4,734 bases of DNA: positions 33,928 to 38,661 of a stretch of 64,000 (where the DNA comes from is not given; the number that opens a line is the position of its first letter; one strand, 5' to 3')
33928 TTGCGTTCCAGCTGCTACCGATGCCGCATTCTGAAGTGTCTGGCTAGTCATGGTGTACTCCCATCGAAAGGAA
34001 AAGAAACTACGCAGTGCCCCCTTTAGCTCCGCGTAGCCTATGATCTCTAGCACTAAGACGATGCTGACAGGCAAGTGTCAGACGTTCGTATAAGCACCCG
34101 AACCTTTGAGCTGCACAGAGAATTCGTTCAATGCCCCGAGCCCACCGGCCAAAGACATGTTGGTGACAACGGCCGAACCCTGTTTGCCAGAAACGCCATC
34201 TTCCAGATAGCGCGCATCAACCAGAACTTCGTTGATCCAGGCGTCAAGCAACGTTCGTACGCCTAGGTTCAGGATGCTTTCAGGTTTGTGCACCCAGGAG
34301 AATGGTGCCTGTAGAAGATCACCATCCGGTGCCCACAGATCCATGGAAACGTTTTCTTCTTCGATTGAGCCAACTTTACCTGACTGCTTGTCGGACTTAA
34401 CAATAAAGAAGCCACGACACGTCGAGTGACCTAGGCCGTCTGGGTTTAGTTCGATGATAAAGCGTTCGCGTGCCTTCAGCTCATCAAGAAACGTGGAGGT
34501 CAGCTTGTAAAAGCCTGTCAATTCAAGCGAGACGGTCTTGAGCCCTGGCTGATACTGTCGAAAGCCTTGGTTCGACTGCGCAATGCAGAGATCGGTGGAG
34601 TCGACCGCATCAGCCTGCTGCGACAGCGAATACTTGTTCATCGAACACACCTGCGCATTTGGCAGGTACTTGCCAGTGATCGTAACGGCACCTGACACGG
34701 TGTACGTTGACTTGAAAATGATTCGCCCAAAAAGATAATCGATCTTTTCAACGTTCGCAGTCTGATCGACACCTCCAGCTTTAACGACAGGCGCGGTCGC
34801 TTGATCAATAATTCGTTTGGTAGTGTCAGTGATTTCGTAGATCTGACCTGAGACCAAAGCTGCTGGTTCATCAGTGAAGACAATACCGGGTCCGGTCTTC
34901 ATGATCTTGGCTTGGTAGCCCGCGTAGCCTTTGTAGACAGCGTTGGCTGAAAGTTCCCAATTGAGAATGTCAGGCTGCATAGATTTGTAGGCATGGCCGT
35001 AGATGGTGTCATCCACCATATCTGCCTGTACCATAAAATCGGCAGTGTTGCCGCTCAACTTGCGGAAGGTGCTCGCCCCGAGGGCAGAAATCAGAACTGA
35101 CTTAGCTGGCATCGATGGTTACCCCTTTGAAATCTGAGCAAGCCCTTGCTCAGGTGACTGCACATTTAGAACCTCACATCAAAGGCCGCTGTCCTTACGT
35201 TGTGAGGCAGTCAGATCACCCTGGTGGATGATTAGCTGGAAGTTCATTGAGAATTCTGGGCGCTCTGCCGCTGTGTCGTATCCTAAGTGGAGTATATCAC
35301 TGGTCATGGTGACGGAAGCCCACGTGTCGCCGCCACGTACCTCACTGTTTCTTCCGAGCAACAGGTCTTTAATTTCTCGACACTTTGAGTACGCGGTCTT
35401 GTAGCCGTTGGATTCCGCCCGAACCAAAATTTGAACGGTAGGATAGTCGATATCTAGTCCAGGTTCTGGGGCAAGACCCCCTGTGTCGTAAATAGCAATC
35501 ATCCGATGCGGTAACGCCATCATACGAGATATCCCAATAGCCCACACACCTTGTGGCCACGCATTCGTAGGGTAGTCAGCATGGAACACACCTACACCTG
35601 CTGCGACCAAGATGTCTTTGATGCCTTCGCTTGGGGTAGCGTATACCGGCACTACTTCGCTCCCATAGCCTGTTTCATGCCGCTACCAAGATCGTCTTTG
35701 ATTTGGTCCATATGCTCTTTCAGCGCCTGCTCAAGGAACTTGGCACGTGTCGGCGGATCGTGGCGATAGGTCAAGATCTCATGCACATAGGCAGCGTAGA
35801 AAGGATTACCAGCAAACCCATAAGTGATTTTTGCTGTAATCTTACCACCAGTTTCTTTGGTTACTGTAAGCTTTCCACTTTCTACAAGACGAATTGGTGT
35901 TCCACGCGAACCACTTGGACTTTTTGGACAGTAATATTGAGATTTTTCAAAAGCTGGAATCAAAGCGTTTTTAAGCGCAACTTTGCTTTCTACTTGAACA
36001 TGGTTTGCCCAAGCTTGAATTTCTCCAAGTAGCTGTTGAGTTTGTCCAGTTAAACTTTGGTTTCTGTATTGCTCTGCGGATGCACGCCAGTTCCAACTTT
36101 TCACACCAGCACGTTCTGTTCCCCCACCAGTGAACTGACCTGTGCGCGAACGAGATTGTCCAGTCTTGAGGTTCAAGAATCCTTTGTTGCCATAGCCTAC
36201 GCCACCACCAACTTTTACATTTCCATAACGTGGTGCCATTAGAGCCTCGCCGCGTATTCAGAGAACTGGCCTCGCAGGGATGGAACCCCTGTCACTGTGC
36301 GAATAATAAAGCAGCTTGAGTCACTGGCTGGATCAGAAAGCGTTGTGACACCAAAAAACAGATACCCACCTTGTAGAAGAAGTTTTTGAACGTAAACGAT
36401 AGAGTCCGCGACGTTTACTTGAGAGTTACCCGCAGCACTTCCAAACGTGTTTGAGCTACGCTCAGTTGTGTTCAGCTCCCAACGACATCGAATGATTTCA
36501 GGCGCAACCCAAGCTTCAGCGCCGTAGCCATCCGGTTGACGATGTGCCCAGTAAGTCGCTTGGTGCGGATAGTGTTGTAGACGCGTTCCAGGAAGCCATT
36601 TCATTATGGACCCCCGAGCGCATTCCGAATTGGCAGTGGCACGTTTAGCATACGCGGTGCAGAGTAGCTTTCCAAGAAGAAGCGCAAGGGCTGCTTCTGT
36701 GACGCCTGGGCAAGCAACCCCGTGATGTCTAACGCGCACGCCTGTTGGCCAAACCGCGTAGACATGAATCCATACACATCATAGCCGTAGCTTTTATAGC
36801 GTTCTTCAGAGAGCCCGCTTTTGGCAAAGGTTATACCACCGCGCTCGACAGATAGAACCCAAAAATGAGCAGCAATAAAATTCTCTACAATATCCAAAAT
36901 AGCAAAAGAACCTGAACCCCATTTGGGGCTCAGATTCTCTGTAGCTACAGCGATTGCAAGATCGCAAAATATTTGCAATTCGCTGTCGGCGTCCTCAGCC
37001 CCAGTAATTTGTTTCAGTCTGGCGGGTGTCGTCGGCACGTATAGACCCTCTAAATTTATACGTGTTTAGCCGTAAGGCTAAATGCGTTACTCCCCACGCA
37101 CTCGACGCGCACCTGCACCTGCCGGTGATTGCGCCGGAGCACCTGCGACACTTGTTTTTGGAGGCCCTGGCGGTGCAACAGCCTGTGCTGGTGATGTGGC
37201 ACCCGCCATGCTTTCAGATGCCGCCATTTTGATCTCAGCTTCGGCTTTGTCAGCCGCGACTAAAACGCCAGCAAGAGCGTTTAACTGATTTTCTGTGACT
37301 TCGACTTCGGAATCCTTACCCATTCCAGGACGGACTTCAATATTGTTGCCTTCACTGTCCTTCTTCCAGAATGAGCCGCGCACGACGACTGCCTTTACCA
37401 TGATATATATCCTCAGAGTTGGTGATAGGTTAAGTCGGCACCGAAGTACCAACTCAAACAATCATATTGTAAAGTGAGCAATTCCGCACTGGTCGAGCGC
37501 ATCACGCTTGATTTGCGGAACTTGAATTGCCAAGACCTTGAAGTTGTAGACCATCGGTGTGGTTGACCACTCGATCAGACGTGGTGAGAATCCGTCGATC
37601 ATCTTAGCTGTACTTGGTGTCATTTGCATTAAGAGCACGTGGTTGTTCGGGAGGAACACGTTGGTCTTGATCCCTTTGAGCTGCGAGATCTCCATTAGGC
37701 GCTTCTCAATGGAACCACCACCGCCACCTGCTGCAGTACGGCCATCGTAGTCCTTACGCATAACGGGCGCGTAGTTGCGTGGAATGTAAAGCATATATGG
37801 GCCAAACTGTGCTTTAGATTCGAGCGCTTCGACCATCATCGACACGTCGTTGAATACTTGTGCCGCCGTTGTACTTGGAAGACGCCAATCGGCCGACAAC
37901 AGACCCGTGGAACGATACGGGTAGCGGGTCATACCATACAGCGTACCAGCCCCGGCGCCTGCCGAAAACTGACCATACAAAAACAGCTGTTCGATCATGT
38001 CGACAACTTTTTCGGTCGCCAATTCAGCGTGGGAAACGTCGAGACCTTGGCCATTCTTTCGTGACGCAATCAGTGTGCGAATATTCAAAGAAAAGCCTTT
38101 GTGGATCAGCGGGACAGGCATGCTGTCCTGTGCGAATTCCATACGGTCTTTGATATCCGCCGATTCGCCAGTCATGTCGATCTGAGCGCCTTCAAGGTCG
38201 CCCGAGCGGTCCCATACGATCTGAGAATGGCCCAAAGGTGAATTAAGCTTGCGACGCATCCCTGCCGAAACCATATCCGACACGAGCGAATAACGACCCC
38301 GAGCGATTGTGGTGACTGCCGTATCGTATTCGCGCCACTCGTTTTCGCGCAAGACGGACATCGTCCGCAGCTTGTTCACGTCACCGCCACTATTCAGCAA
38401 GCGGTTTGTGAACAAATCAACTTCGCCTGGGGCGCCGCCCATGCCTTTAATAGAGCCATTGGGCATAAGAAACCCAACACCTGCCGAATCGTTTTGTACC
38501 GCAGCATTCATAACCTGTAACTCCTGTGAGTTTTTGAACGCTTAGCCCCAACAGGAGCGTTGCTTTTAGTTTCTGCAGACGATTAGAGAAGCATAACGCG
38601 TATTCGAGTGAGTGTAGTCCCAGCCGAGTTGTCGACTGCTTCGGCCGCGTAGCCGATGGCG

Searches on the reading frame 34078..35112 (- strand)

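Call 10: search_protein_families(library=phrogs, max_evalue=0.00001, proteins=[window:34078-35112:-])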
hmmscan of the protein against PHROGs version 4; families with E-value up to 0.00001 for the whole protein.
window:34078-35112:- (344 aa): 1 family
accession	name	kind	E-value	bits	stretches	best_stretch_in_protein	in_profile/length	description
phrog_1407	-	tail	6.2e-14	53.2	0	154-240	46-138/258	major tail protein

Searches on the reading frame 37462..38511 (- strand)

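Call 10: search_protein_families(library=phrogs, max_evalue=0.00001, proteins=[window:37462-38511:-])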
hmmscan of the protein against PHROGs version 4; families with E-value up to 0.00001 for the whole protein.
window:37462-38511:- (349 aa): 1 family
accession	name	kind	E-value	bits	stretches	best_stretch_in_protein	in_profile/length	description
phrog_771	-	head and packaging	4.9e-21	76.3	1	50-341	53-345/354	virion structural protein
